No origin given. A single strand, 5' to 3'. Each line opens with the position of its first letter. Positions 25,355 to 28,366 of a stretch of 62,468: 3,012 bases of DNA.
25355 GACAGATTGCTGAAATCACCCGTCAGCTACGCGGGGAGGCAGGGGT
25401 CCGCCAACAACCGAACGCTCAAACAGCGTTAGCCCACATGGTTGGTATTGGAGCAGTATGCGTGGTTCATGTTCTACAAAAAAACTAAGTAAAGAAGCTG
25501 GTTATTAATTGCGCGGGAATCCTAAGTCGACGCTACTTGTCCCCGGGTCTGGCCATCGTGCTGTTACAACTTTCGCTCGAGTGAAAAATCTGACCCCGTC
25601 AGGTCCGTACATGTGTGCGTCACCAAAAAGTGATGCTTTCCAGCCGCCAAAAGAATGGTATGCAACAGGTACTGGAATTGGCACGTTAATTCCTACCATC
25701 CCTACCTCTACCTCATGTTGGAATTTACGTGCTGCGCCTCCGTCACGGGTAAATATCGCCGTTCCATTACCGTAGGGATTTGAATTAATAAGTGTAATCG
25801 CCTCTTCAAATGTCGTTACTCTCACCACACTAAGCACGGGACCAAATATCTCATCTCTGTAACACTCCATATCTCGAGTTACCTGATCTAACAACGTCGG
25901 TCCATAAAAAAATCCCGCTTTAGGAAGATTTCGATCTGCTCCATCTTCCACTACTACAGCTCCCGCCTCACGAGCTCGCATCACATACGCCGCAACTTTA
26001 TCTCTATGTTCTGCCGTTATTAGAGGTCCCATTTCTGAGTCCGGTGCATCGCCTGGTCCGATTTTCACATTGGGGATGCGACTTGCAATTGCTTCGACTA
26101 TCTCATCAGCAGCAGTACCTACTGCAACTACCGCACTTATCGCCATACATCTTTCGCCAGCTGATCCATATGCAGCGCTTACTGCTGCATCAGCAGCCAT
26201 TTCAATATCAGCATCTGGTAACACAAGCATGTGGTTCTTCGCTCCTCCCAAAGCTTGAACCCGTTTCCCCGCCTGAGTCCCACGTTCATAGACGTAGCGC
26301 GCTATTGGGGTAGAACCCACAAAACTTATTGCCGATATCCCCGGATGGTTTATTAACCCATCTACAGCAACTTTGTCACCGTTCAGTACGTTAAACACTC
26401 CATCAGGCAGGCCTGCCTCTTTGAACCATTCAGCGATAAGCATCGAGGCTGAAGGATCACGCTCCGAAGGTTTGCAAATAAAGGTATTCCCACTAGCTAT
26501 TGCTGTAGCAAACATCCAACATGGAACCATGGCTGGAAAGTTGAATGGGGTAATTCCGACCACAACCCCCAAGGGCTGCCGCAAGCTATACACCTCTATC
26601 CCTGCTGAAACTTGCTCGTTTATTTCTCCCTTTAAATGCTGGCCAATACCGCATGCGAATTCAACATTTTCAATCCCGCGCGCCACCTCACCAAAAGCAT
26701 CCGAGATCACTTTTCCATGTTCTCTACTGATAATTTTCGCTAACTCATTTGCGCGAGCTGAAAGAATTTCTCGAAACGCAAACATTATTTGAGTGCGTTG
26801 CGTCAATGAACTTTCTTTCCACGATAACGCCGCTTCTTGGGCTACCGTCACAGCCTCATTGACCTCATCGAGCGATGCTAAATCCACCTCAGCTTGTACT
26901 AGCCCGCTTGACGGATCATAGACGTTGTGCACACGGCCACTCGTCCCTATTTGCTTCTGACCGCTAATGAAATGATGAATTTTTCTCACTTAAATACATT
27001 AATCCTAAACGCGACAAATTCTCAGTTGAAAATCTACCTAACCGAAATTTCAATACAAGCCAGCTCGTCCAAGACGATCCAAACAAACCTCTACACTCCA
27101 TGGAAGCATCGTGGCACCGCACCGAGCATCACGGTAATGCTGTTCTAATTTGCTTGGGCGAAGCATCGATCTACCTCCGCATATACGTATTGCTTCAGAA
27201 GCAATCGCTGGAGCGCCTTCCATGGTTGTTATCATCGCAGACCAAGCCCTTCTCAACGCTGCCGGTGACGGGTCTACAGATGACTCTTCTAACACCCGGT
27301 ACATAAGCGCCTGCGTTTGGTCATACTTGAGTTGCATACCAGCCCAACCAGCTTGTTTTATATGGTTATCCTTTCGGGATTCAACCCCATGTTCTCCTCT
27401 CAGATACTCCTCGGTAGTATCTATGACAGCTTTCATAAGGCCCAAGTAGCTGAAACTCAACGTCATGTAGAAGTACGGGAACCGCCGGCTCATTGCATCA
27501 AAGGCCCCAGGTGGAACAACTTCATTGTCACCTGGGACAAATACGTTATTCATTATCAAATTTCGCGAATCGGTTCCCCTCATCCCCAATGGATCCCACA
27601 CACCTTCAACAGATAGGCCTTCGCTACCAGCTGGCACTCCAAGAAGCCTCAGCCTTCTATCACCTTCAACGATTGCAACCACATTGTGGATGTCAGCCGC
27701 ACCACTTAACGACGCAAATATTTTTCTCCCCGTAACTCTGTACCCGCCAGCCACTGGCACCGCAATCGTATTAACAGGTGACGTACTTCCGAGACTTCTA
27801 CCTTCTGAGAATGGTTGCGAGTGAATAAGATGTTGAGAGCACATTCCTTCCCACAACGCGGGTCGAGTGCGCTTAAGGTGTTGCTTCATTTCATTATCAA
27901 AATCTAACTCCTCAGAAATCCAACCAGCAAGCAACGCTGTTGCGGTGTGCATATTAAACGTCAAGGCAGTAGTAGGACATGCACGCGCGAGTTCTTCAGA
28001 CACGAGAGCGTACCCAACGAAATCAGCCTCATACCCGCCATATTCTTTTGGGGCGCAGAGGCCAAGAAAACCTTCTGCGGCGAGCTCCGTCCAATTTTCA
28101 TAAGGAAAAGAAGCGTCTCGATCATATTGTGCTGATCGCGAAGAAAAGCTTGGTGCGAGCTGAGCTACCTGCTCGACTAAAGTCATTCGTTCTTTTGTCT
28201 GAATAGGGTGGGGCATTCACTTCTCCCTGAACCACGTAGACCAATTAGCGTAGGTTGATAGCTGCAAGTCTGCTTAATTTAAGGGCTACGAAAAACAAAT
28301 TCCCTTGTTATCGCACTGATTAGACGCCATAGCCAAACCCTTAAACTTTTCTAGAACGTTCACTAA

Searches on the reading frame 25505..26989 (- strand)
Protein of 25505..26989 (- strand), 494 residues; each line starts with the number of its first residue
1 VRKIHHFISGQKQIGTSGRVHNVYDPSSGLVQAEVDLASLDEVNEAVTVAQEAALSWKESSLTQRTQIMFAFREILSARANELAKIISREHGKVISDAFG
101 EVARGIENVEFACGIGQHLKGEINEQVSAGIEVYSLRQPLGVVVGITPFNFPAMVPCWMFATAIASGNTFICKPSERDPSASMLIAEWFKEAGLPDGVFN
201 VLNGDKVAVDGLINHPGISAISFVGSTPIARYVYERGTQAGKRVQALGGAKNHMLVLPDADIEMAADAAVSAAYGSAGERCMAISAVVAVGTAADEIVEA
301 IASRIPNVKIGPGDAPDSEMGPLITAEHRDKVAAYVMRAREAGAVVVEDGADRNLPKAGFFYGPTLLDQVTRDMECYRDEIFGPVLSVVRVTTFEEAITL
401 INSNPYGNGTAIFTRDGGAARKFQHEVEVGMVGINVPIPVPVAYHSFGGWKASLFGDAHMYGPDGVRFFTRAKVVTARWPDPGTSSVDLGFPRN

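Call 73: search_protein_families(library=pfam, proteins=[window:25505-26989:-], max_evalue=0.00001)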
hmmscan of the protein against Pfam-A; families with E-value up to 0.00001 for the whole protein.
window:25505-26989:- (494 aa): 1 family
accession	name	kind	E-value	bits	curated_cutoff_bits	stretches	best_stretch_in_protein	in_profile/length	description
PF00171.27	Aldedh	-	4.8e-140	467.6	23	1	19-475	7-461/461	Aldehyde dehydrogenase family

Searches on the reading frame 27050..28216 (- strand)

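Call 73: search_protein_families(library=pfam, proteins=[window:27050-28216:-], max_evalue=0.00001)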
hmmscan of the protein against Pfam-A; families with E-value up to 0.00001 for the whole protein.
window:27050-28216:- (388 aa): 4 families
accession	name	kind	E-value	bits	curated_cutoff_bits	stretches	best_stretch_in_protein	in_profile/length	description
PF02771.21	Acyl-CoA_dh_N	-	1.8e-17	64.1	22.9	1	9-97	3-94/113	Acyl-CoA dehydrogenase, N-terminal domain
PF02770.24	Acyl-CoA_dh_M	-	9.9e-10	38.9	33.3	1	150-225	18-97/97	Acyl-CoA dehydrogenase, middle domain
PF00441.29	Acyl-CoA_dh_1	-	2.8e-07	31.2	22.4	1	246-367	11-131/150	Acyl-CoA dehydrogenase, C-terminal domain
PF08028.16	Acyl-CoA_dh_2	-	4.6e-06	27.4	22.7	1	253-368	3-127/134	Acyl-CoA dehydrogenase, C-terminal domain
